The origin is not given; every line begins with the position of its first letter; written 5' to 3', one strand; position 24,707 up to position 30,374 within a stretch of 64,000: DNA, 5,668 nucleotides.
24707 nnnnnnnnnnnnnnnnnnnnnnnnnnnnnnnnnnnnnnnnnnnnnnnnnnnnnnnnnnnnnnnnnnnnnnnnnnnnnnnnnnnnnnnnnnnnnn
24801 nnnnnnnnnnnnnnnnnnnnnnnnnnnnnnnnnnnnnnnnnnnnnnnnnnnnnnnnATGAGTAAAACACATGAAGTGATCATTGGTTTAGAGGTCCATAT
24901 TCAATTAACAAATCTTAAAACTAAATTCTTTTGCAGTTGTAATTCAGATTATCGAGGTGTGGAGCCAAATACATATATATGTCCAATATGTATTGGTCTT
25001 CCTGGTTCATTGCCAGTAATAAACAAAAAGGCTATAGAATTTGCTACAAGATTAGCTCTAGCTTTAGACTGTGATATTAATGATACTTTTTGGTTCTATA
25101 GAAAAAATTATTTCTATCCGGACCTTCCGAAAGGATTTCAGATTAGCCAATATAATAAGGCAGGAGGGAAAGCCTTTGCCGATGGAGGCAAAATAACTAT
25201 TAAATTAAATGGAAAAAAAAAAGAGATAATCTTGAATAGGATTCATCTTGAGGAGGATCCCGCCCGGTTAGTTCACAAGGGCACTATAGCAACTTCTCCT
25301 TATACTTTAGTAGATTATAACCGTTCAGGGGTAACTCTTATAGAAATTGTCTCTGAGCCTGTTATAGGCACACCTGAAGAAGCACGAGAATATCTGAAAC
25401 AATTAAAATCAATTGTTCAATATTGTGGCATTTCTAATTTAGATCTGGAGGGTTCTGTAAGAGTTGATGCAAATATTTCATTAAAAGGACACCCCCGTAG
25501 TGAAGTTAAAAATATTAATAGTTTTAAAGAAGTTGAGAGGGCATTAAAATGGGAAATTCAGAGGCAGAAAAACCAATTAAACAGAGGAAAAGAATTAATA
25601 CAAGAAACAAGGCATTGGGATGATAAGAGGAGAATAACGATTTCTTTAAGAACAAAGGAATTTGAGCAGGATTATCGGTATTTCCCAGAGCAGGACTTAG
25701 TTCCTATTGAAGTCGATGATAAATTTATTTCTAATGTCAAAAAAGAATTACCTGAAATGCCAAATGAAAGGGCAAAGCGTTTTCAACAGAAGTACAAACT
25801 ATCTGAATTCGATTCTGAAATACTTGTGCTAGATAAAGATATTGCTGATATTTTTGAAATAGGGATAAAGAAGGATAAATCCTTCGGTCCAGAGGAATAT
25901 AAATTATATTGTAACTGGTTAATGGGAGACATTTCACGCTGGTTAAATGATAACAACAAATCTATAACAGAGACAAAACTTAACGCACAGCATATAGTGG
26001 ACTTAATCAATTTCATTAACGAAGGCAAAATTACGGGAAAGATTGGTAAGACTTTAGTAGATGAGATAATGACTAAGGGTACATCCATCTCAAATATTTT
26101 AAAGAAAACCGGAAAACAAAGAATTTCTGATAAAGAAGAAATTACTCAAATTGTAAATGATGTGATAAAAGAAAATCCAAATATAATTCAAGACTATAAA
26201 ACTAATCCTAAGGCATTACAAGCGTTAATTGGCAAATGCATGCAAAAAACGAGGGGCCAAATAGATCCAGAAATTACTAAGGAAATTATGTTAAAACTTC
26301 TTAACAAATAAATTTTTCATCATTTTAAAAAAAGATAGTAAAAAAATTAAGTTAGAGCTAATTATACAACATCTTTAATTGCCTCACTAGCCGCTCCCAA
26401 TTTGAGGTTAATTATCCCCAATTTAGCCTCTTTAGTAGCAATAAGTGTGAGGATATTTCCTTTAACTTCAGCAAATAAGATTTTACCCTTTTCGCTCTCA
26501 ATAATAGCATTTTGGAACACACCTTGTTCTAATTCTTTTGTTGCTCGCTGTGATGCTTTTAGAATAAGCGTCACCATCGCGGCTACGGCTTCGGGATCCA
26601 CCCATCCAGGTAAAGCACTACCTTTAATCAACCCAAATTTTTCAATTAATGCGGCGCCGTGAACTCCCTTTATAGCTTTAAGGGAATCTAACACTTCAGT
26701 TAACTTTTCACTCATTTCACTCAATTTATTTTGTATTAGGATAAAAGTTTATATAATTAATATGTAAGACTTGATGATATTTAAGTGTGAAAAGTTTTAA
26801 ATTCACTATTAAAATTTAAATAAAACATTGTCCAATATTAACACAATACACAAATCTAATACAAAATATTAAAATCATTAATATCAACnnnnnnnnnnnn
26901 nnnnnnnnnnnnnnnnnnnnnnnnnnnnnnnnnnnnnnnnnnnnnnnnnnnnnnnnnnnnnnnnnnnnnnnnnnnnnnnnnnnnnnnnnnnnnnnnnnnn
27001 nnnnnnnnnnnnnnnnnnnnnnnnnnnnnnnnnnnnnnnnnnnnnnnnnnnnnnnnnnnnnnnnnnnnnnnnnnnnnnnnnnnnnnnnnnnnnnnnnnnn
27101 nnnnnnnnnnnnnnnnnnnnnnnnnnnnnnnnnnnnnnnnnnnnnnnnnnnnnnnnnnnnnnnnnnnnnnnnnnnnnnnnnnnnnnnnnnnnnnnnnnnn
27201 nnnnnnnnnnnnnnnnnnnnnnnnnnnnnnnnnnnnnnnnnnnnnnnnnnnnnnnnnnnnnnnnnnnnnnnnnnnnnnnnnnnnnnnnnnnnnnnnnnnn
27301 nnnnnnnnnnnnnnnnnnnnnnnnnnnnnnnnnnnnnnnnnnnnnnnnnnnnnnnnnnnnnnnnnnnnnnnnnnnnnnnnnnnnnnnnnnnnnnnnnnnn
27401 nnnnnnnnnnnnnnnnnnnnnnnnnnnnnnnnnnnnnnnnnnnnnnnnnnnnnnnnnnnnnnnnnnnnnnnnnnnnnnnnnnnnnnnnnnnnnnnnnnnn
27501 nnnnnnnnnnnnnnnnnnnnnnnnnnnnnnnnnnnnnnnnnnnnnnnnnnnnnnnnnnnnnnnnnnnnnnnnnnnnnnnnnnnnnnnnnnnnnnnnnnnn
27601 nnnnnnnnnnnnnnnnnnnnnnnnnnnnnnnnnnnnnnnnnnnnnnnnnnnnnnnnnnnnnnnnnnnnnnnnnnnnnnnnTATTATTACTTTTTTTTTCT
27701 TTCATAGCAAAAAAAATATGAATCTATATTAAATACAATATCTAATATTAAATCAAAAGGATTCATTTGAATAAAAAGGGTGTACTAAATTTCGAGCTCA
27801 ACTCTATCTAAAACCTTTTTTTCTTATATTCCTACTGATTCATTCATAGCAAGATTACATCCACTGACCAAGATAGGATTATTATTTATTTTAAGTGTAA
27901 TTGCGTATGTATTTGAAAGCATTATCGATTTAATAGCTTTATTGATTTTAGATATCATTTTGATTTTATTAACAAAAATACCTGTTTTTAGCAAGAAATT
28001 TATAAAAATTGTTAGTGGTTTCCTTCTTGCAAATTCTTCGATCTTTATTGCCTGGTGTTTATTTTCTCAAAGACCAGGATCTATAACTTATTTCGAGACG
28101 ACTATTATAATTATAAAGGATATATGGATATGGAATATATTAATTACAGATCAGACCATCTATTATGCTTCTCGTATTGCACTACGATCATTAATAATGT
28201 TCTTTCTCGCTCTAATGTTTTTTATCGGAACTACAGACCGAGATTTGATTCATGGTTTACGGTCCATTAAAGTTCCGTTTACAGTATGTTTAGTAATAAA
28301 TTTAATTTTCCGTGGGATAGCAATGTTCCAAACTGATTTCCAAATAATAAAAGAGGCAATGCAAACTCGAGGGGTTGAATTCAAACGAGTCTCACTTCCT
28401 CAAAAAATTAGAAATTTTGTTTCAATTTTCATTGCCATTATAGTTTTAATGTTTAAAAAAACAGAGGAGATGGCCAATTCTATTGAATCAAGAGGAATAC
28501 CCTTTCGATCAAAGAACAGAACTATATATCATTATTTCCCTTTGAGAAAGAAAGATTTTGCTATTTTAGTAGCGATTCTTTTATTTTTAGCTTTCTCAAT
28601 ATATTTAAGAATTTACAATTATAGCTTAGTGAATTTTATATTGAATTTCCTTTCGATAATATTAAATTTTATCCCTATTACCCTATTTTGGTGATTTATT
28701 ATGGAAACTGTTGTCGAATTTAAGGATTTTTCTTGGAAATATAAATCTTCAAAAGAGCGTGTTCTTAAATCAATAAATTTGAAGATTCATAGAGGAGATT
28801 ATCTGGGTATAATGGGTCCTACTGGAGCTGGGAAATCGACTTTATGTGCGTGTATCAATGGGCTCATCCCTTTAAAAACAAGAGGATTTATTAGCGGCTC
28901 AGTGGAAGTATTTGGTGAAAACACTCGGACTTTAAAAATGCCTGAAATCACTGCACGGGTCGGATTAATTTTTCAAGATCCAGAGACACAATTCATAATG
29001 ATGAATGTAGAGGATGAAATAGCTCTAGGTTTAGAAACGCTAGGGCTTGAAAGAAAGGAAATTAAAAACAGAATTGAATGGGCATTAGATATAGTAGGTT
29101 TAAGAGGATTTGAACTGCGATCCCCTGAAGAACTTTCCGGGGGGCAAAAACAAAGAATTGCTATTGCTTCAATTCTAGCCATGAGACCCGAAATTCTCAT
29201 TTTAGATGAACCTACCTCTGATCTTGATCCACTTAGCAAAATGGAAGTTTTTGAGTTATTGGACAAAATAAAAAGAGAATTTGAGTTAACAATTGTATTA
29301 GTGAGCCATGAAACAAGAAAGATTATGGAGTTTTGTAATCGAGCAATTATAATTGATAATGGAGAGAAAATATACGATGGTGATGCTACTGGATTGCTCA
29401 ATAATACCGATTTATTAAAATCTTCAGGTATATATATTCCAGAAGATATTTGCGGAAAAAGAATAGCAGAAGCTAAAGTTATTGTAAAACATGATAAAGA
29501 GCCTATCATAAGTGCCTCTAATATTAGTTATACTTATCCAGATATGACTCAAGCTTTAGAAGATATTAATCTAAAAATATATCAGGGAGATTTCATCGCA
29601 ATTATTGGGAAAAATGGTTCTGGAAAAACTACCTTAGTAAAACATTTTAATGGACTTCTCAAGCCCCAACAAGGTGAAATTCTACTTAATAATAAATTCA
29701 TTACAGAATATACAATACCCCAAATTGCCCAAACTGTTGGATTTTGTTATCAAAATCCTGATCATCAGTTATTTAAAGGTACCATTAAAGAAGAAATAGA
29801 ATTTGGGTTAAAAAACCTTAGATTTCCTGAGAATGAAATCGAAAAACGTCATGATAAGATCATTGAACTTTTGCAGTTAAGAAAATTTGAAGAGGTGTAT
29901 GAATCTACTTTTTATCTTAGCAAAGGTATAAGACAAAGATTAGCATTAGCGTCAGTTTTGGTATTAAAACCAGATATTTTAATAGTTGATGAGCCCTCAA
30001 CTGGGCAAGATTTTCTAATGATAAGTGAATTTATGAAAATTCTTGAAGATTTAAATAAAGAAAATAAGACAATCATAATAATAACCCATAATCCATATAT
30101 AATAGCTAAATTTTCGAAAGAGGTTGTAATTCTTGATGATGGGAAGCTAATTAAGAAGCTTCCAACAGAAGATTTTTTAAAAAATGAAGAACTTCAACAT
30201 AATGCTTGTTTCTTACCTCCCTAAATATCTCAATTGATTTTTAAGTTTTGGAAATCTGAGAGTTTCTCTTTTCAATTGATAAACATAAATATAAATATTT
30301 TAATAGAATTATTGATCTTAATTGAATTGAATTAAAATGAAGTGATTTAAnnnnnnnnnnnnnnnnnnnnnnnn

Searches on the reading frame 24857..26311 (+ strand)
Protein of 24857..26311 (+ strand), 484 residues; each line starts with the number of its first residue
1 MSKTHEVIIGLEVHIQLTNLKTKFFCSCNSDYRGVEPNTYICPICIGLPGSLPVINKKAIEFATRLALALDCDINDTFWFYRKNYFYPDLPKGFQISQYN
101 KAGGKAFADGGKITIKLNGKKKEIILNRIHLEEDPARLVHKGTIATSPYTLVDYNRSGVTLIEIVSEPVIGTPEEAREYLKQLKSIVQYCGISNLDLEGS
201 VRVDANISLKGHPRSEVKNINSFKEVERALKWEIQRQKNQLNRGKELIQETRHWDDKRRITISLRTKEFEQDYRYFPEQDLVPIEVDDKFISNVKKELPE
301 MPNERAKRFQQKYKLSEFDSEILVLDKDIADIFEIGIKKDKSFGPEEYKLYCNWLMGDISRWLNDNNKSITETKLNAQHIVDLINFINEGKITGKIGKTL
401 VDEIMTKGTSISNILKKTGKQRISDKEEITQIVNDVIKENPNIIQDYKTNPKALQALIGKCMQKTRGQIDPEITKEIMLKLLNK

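Call 96: search_protein_families(library=pfam, proteins=[window:24857-26311:+], max_evalue=0.001)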
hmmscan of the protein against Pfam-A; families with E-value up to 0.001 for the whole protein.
window:24857-26311:+ (484 aa): 2 families
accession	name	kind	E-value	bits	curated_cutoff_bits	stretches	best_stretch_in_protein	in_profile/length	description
PF02934.20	GatB_N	-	2.3e-101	339.1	23.4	1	7-291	1-276/277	GatB/GatE catalytic domain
PF02637.23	GatB_Yqey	-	1e-39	136.2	27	1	347-482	12-148/148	GatB domain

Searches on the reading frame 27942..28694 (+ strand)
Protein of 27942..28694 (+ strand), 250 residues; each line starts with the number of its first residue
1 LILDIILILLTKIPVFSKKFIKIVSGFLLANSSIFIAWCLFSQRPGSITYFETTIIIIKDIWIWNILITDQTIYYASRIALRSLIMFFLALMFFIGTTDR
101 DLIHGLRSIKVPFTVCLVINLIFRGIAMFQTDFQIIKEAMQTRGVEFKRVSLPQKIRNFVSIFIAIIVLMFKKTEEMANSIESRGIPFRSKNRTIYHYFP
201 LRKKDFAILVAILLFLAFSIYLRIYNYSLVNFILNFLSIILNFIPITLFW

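Call 96: search_protein_families(library=pfam, proteins=[window:27942-28694:+], max_evalue=0.001)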
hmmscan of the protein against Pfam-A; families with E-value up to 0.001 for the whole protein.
window:27942-28694:+ (250 aa): 1 family
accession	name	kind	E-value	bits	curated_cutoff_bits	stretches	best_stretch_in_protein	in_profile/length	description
PF02361.21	CbiQ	-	1.9e-19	70.6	25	1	5-185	41-207/216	Cobalt transport protein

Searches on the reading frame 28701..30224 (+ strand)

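Call 96: search_protein_families(library=pfam, proteins=[window:28701-30224:+], max_evalue=0.001)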
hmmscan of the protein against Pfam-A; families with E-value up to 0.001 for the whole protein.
window:28701-30224:+ (507 aa): 20 families
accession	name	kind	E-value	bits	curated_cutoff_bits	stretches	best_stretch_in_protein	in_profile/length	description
PF00005.33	ABC_tran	-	3.1e-62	209.7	25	2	286-433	1-136/137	ABC transporter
PF13304.12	AAA_21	-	6.4e-21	76.1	27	2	370-468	180-303/304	AAA domain, putative AbiEii toxin, Type IV TA system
PF02463.25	SMC_N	-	1.9e-13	50.8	40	1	35-210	27-206/220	RecF/RecN/SMC N terminal domain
PF13555.12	AAA_29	-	1.2e-08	35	27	0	296-327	22-52/61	P-loop containing region of AAA domain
PF13166.12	AAA_13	-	7.8e-08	31.9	36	0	301-336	21-56/713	AAA domain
PF13401.12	AAA_22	-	8.8e-08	33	27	0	296-331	5-33/130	AAA domain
PF13175.12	AAA_15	-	6.1e-06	26.5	32.1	0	296-379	24-112/374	AAA ATPase domain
PF03193.22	RsgA_GTPase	-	8.9e-06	26.1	30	0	19-62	94-136/174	RsgA GTPase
PF13191.12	AAA_16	-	1.6e-05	25.9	32.6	0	295-324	23-52/167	AAA ATPase domain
PF00931.28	NB-ARC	-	6.8e-05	22.7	23.5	0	296-316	18-38/248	NB-ARC domain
PF01078.27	Mg_chelatase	-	8.4e-05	22.5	20.3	0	299-335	25-61/207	Magnesium chelatase, subunit ChlI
PF20720.3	nSTAND3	-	0.0001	22.5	27.2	0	283-316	4-37/155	Novel STAND NTPase 3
PF07728.20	AAA_5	-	0.00018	22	22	0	301-341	4-44/139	AAA domain (dynein-related subfamily)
PF02367.23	TsaE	-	0.00023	21.6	26.6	0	283-318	8-43/128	Threonylcarbamoyl adenosine biosynthesis protein TsaE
PF03029.23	ATP_bind_1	-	0.00026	21.3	27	0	37-59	1-23/240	Conserved hypothetical ATP binding protein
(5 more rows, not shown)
